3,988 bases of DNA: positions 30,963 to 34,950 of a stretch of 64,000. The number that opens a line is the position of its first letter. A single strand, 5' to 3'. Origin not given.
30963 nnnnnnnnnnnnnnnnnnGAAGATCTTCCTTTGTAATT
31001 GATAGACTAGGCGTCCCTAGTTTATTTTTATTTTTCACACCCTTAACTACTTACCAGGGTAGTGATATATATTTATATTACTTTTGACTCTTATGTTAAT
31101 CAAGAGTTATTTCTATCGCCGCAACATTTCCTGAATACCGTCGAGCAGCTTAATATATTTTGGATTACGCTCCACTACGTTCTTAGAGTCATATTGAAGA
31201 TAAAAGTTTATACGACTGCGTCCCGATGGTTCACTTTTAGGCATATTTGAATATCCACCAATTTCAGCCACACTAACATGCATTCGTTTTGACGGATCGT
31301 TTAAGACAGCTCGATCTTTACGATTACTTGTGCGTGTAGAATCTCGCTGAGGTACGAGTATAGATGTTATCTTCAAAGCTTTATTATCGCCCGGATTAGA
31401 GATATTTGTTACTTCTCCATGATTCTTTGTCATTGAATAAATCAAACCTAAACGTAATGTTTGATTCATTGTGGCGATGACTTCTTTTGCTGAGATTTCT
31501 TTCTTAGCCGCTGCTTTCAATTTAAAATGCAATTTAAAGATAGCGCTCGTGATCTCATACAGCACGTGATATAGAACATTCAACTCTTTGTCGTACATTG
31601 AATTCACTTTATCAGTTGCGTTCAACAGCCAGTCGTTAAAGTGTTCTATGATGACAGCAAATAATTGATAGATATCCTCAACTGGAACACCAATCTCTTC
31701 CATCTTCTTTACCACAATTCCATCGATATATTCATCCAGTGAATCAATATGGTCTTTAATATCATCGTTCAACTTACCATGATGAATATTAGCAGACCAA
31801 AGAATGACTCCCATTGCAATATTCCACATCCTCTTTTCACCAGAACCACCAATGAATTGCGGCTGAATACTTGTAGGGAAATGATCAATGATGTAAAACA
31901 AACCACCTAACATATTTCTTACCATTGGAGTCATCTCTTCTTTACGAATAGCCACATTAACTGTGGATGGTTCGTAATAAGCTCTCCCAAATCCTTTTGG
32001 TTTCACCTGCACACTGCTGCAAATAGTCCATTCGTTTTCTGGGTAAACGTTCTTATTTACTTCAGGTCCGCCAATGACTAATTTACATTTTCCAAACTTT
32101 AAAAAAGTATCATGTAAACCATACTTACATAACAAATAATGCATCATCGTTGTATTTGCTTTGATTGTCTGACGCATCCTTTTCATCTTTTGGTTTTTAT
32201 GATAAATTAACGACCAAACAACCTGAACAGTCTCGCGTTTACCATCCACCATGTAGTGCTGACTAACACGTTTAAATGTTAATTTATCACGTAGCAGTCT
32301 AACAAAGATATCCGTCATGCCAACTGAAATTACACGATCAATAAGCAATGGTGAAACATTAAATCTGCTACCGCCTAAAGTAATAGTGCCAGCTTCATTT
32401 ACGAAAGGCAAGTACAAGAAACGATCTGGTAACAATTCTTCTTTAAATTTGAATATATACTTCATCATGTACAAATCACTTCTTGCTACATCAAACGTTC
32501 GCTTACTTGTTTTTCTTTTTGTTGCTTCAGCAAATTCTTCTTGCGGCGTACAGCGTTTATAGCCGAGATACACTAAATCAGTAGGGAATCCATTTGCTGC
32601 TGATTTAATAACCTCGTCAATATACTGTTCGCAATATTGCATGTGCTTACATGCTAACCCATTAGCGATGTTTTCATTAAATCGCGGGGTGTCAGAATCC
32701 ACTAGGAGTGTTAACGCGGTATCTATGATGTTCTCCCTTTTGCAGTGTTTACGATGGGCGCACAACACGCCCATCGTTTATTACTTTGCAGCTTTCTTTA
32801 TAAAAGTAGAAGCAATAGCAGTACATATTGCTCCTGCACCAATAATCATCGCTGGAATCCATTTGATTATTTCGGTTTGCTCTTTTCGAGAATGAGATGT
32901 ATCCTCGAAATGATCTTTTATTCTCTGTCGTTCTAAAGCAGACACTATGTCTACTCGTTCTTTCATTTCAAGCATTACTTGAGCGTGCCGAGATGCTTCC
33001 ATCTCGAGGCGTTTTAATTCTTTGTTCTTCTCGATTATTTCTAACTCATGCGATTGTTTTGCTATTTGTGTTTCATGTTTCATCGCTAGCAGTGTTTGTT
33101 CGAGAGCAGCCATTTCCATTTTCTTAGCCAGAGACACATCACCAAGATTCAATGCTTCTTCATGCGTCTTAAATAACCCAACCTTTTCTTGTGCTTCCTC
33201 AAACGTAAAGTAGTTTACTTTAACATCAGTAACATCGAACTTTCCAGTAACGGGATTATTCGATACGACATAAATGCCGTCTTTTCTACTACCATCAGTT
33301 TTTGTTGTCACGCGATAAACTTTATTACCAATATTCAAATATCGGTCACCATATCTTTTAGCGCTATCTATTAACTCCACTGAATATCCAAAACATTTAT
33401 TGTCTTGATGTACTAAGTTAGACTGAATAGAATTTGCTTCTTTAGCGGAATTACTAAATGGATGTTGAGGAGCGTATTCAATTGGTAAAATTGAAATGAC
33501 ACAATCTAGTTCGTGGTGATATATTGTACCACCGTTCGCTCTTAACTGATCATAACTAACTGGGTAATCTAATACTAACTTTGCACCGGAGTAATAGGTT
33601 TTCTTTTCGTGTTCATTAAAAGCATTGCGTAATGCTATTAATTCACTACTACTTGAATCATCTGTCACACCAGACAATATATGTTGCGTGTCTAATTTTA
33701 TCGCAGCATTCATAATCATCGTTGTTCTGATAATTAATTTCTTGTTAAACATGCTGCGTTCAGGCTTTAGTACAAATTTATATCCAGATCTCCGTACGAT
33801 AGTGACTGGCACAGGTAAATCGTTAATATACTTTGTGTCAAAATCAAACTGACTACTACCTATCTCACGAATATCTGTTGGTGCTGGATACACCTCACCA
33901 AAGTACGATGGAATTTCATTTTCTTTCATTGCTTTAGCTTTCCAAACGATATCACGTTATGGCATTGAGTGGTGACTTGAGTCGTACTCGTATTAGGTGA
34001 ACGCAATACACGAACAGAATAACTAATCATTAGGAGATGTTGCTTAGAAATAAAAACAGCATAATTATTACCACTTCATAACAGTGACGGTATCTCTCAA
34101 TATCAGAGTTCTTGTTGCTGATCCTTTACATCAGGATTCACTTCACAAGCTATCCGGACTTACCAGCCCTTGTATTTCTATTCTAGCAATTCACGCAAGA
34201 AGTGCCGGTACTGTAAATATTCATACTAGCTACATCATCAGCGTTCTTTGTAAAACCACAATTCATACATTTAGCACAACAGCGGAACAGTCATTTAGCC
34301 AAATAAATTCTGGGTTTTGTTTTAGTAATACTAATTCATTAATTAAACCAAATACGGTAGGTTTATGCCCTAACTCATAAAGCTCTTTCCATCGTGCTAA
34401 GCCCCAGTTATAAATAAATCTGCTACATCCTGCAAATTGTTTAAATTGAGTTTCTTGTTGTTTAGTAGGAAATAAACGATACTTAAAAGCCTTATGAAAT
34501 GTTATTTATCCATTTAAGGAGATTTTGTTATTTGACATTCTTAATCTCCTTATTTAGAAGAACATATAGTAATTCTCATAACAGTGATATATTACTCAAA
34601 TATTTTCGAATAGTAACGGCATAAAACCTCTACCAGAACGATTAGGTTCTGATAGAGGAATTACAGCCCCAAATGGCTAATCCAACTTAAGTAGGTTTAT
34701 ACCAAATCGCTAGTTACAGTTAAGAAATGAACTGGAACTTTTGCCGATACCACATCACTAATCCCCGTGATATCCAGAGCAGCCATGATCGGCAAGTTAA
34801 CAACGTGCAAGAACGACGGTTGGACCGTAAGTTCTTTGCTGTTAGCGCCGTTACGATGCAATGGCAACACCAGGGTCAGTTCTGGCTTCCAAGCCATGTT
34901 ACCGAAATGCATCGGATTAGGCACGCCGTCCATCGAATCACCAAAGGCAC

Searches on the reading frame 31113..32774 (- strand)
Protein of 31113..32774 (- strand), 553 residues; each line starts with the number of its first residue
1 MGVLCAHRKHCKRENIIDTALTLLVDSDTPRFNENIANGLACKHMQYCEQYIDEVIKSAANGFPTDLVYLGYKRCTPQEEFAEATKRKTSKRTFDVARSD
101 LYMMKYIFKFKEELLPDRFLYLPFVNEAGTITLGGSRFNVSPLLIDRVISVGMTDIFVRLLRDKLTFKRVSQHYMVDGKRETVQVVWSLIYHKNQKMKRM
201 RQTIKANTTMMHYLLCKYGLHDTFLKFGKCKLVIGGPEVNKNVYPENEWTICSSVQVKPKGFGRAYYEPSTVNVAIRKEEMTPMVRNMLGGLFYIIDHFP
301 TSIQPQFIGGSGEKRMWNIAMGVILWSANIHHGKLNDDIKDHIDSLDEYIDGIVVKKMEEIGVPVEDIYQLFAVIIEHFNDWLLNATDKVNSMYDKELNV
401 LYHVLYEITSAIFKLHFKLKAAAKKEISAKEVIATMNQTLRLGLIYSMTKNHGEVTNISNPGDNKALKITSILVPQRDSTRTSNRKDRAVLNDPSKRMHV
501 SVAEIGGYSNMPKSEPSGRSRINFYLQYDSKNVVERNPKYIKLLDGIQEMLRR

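Call 18: search_protein_families(library=pfam, proteins=[window:31113-32774:-], max_evalue=0.1)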
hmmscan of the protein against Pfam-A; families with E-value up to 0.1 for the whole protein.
window:31113-32774:- (553 aa): 0 families

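Call 19: search_protein_families(library=phrogs, proteins=[window:31113-32774:-], max_evalue=0.001)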
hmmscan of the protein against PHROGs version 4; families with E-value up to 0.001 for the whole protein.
window:31113-32774:- (553 aa): 1 family
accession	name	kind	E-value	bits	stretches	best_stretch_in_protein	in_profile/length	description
phrog_2943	-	DNA, RNA and nucleotide metabolism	1.5e-150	503.3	1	23-552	7-531/535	polymerase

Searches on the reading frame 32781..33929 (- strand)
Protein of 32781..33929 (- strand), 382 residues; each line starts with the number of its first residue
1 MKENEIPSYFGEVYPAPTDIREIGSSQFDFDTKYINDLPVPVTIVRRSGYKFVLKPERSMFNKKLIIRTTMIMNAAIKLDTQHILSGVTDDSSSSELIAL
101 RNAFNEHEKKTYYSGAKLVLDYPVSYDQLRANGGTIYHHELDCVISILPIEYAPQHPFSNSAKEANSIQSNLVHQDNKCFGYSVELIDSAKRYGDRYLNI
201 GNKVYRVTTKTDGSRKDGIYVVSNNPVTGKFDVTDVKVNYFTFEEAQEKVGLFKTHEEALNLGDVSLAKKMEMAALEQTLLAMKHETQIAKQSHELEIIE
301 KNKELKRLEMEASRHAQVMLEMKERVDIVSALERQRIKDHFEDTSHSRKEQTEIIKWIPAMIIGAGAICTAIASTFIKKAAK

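Call 4: search_protein_families(library=pfam, proteins=[window:32781-33929:-], max_evalue=1)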
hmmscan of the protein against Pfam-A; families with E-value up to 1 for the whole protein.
window:32781-33929:- (382 aa): 0 families

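Call 19: search_protein_families(library=phrogs, proteins=[window:32781-33929:-], max_evalue=0.001)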
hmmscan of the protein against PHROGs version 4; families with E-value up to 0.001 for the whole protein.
window:32781-33929:- (382 aa): 2 families
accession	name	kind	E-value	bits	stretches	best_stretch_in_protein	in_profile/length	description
phrog_7727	-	unknown function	2.2e-45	156.2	1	28-369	30-369/377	-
phrog_7286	-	unknown function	1.6e-24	87.5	1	32-372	26-341/342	-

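Call 44: find_encoding_contigs(protein=window:32781-33929:-, flank=4000, max_places=10)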
Protein window:32781-33929:- (382 aa): 14 contigs read that carry it; 4 places shown.
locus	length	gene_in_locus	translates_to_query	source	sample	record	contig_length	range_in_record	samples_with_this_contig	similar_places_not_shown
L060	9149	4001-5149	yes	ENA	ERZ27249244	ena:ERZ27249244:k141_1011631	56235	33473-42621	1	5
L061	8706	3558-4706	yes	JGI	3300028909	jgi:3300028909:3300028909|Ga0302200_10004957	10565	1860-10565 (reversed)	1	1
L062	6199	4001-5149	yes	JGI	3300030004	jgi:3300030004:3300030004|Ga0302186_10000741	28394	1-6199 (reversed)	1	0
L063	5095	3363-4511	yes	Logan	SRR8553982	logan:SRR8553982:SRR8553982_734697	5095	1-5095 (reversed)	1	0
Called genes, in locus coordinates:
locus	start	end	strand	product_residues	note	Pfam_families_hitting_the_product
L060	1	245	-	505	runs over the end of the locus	PF20307:divDNAB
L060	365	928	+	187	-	-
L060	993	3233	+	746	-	PF25620:PhiKZ_MCP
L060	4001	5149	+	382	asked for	-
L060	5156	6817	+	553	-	-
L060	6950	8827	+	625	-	-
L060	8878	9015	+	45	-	-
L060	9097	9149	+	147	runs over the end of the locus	-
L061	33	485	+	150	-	-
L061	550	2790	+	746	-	PF25620:PhiKZ_MCP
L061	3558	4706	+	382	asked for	-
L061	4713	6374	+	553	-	-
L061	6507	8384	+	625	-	-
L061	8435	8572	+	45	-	-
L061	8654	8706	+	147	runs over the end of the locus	-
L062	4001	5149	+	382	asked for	-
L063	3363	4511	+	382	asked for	-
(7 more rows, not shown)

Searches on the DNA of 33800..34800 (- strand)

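Call 6: search_rna_families(source=window, start=33800, end=34800, threshold=evalue, max_evalue=10, show_alignments=3)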
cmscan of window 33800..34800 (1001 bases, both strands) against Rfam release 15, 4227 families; matches with E-value up to 10: 3.
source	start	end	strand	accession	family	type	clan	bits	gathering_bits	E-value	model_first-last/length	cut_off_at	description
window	34164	34202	-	RF01100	PK-BYV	Cis-reg;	-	18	50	0.57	1-40/40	no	3'-terminal pseudoknot in BYV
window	34017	34087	+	RF02443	SpR08_sRNA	Gene; sRNA;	-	17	80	7.1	1-73/73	no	Streptococcus sRNA SpR08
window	34405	34462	-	RF00372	sroH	Gene; sRNA;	-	11.4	80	4.6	1-161/161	no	sroH RNA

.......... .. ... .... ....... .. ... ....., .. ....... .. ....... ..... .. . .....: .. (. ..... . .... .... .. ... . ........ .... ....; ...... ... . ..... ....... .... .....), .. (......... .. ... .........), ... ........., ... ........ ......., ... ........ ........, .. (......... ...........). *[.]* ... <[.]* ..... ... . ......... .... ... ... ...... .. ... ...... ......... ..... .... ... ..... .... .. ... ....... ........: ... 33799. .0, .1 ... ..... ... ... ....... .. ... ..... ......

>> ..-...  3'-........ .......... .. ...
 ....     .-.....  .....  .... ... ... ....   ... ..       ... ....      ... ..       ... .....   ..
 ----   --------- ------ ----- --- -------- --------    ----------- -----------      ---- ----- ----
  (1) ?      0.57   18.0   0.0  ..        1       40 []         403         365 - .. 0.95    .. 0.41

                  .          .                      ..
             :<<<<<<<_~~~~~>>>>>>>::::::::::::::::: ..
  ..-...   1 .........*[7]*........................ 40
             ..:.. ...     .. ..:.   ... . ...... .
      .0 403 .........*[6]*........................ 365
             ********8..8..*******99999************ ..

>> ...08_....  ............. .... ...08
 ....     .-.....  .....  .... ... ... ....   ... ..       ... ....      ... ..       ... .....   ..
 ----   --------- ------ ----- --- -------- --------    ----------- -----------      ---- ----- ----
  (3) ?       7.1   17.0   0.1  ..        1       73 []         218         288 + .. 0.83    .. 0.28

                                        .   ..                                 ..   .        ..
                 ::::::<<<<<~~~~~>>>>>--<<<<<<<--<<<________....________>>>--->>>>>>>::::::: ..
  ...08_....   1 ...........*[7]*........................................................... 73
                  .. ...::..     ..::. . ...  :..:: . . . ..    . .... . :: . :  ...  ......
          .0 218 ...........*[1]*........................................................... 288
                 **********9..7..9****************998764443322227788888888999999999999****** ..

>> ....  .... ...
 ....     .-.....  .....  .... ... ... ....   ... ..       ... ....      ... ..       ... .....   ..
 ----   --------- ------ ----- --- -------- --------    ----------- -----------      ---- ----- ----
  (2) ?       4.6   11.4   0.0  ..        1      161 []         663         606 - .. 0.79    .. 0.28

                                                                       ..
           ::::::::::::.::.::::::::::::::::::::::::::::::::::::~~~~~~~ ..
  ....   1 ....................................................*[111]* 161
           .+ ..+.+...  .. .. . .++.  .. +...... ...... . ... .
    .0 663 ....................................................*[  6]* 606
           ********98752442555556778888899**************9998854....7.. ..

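Call 58: search_dna_similar(query=window:34040-34600:-, collection=phages, mode=distant, max_rows=15)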
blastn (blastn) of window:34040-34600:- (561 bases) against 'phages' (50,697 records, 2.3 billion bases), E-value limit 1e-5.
Records with a match: 1; places in all: 1; records where one place covers at least 80% of the query: 0.
Best place of each record, by identity: 60-80% 1.
By first word of the organism name: Staphylococcus 1.
By host as written in the record: - 1.
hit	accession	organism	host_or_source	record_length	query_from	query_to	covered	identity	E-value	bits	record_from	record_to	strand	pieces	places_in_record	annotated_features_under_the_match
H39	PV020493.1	Staphylococcus phage RSM-J51Sa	-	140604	132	310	32%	69.6%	2e-6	60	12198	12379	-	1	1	record has no annotation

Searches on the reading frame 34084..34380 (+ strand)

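Call 4: search_protein_families(library=pfam, proteins=[window:34084-34380:+], max_evalue=1)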
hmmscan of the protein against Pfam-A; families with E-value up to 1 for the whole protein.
window:34084-34380:+ (98 aa): 1 family
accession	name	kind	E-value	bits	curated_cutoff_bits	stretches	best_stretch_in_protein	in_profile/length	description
PF01026.27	TatD_DNase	-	0.24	11.2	27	1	33-88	124-180/253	TatD related DNase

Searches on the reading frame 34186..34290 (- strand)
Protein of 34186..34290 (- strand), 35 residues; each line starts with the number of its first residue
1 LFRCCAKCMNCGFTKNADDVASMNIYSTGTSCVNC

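Call 18: search_protein_families(library=pfam, proteins=[window:34186-34290:-], max_evalue=0.1)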
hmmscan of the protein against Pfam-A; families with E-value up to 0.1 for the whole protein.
window:34186-34290:- (35 aa): 1 family
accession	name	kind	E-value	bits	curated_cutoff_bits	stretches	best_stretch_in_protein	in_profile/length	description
PF07282.18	Cas12f1-like_TNB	-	0.0028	18.2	26.3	1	7-25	42-60/60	Cas12f1-like, TNB domain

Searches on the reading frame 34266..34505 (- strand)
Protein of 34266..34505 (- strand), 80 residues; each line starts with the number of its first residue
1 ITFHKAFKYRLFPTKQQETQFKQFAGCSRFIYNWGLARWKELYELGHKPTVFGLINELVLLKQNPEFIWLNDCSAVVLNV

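Call 18: search_protein_families(library=pfam, proteins=[window:34266-34505:-], max_evalue=0.1)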
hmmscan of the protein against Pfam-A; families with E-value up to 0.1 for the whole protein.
window:34266-34505:- (80 aa): 1 family
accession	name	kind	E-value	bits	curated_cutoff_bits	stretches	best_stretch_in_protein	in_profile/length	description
PF12323.14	HTH_OrfB_IS605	-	1.7e-19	69.5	21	1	4-48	3-47/47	Helix-turn-helix domain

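Call 66: find_related_loci(query=window:34266-34505:-, collection=viral_contigs, flank=2500)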
Query window:34266-34505:- (80 aa) in viral_contigs; peptide patterns used: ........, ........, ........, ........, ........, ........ (x = any residue, [..] = any of these).
22 stretches matched a pattern; 12 encode a relative of the query (tblastn E <= 1e-3); 12 distinct loci.
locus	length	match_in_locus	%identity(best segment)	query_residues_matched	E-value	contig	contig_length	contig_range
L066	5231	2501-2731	55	5-80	9e-24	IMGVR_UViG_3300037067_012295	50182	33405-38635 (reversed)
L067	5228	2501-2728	46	5-80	2e-15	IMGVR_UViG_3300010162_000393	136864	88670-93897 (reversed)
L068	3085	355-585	36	5-80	6e-15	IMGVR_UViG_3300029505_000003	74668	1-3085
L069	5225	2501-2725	40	5-78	4e-14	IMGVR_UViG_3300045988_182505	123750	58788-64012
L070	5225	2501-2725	40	5-78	4e-14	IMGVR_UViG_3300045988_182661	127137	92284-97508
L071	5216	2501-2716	46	8-78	4e-14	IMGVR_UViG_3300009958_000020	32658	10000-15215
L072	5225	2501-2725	40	5-78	4e-14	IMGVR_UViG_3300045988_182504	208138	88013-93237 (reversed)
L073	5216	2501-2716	43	8-78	1e-13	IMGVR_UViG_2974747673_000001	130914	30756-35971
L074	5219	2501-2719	39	5-78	9e-13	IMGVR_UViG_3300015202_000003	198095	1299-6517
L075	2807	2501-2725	35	5-78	2e-11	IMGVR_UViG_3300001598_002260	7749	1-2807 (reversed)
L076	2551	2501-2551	100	1-17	2e-7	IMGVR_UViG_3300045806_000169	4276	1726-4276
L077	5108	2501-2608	43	10-51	8e-5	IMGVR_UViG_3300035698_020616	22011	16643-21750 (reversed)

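Call 67: find_related_loci(query=window:34266-34505:-, collection=genome_contigs, flank=2500)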
Query window:34266-34505:- (80 aa) in genome_contigs; peptide patterns used: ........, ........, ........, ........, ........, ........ (x = any residue, [..] = any of these).
119 stretches matched a pattern; 3 encode a relative of the query (tblastn E <= 1e-3); 3 distinct loci.
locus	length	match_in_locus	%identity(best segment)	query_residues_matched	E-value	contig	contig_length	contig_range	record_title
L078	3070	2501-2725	44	5-78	5e-16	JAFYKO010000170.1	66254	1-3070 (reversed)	MAG: Clostridia bacterium isolate RGIG7175 Water_buffalos_Cecum-1__c921504, whole genome shotgun sequence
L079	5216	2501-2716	42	8-78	1e-12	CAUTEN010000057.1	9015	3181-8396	MAG TPA_asm: uncultured Fusobacterium sp. isolate SRR15001305_bin.13_MetaWRAP_v1.3_MAG genome assembly, contig: ERZ14214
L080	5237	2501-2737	38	1-78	2e-11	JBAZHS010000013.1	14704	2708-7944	MAG: Parachlamydiales bacterium isolate SO_2017_LW3_76 NODE_11621_length_14704_cov_0.939562_LW162_2017, whole genome sho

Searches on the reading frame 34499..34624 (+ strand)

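Call 4: search_protein_families(library=pfam, proteins=[window:34499-34624:+], max_evalue=1)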
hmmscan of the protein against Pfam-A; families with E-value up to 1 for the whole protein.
window:34499-34624:+ (41 aa): 1 family
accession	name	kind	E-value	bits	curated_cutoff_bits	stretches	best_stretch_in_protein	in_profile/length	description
PF23507.1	YqiM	-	0.18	12.4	27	1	20-29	7-16/27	YqiM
